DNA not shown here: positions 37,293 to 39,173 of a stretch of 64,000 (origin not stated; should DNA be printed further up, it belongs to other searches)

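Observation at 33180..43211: Accessory-looking envelope block with two paralog pairs (MBL-fold x2, YkuD-like x2) arranged around tRNA-Glu, plus a giant HExxH-propeller-barrel protein and a FadL-type channel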

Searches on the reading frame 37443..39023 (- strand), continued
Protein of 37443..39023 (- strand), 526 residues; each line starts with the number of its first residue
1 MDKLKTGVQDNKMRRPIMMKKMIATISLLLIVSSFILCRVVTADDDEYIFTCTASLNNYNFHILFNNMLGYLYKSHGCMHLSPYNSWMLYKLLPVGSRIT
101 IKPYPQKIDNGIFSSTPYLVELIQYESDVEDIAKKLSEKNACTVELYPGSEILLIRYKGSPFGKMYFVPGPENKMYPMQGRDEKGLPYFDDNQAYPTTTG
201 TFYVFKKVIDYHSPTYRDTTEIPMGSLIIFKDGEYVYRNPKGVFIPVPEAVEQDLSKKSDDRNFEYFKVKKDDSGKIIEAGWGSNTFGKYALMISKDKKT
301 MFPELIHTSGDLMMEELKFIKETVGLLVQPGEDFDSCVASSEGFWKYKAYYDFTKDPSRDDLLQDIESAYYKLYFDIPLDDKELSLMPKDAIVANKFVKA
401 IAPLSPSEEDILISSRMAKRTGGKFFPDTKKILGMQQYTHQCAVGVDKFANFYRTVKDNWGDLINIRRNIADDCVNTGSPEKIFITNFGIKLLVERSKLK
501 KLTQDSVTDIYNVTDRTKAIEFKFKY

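Call 70: search_protein_families(library=pfam, proteins=[P0147, P0148, P0150, P0154, P0159, P0149, P0151, P0153, P0157, P0152], max_evalue=0.01)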
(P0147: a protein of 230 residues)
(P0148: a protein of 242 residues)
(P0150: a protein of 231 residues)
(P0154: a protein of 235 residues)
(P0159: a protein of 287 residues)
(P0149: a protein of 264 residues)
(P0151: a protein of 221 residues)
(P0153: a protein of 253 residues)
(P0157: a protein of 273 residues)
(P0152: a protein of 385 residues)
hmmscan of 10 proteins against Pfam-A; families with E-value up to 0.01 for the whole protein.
P0147 (230 aa): 1 family
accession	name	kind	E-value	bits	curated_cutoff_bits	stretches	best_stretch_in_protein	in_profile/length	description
PF03734.19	YkuD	-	5.7e-08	33.9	23.4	1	20-200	10-134/146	L,D-transpeptidase catalytic domain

P0148 (242 aa): 1 family
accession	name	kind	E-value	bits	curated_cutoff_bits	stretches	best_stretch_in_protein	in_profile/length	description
PF03734.19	YkuD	-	2.4e-05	25.4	23.4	1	6-192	12-136/146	L,D-transpeptidase catalytic domain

P0150 (231 aa): 1 family
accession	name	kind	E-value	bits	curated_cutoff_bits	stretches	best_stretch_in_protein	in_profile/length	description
PF03734.19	YkuD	-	1e-06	29.9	23.4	1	13-182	28-137/146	L,D-transpeptidase catalytic domain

P0154 (235 aa): 1 family
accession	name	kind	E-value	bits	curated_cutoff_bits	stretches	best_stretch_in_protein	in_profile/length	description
PF03734.19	YkuD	-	1.3e-05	26.2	23.4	1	26-179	35-137/146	L,D-transpeptidase catalytic domain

P0159 (287 aa): 1 family
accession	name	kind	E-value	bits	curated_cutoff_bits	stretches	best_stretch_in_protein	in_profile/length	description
PF03734.19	YkuD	-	0.00093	20.2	23.4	1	26-197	28-132/146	L,D-transpeptidase catalytic domain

P0149 (264 aa): 1 family
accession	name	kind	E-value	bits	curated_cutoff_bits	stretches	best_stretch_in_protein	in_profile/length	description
PF03734.19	YkuD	-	0.0053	17.8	23.4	0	144-209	84-132/146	L,D-transpeptidase catalytic domain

P0151 (221 aa): 1 family
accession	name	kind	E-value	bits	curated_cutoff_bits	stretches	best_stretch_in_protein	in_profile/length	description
PF03734.19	YkuD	-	8.7e-05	23.6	23.4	1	9-177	38-146/146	L,D-transpeptidase catalytic domain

P0153 (253 aa): 1 family
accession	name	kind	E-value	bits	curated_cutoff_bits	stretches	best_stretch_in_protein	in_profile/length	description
PF03734.19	YkuD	-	0.00014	22.9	23.4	1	76-233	38-137/146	L,D-transpeptidase catalytic domain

P0157 (273 aa): 1 family
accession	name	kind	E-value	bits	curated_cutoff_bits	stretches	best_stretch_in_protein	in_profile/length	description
PF03734.19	YkuD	-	0.00091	20.3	23.4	1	34-218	38-145/146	L,D-transpeptidase catalytic domain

P0152 (385 aa): 1 family
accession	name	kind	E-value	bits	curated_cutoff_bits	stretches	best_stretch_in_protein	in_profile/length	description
PF03734.19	YkuD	-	2.5e-06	28.6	23.4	1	172-345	32-146/146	L,D-transpeptidase catalytic domain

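Call 73: list_cluster_members(proteins=[P0147, P0148, P0150, P0154, P0159, P0129, P0146, P0136, P0096, P0108])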
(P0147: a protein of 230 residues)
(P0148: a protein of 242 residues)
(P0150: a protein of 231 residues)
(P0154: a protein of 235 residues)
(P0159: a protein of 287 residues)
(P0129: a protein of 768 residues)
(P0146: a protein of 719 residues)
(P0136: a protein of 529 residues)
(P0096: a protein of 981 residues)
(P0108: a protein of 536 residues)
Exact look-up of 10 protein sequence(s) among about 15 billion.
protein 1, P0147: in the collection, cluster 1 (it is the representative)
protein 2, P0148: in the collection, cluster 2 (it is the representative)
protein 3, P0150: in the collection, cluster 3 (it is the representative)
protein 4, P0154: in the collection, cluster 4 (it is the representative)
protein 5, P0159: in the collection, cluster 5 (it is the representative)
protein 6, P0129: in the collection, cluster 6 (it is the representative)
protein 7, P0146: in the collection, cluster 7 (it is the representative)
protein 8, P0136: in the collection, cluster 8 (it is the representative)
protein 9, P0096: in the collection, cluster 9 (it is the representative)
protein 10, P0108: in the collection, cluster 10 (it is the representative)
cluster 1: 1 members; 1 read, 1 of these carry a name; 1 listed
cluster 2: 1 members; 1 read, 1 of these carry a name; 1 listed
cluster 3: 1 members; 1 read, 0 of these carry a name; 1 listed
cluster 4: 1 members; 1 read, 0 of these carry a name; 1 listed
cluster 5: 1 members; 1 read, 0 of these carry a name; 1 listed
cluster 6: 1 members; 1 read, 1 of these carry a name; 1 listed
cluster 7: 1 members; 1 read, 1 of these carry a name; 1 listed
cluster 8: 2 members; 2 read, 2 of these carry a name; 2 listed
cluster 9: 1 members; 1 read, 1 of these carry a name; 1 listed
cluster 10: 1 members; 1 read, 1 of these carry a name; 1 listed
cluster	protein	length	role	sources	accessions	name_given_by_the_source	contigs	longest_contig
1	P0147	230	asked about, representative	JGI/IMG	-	hypothetical protein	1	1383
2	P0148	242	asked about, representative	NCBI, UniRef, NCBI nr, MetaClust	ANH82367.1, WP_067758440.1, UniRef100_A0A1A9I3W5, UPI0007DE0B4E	hypothetical protein A8C56_16605 [Niabella ginsenosidivorans] | YkuD domain-containing protein n=1 Tax=Niabella ginsenosidivorans TaxID=1176587 ... | L,D-transpeptidase [Niabella ginsenosidivorans]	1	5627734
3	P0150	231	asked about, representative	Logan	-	-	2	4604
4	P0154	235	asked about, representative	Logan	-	-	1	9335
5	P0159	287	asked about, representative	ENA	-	-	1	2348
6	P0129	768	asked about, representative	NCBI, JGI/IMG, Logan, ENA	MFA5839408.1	MAG: hypothetical protein WC890_01975 [Candidatus Margulisiibacteriota bacterium]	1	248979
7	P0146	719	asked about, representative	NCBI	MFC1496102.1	hypothetical protein ACFL52_01660 [Candidatus Margulisiibacteriota bacterium]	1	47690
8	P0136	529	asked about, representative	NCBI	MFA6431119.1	MAG: hypothetical protein WCV91_01895 [Candidatus Margulisiibacteriota bacterium]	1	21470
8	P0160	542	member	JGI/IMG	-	hypothetical protein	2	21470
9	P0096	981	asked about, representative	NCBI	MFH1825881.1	MAG: L,D-transpeptidase [bacterium]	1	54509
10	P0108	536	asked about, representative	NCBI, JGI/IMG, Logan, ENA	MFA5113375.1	MAG: hypothetical protein WC529_03650 [Candidatus Margulisiibacteriota bacterium]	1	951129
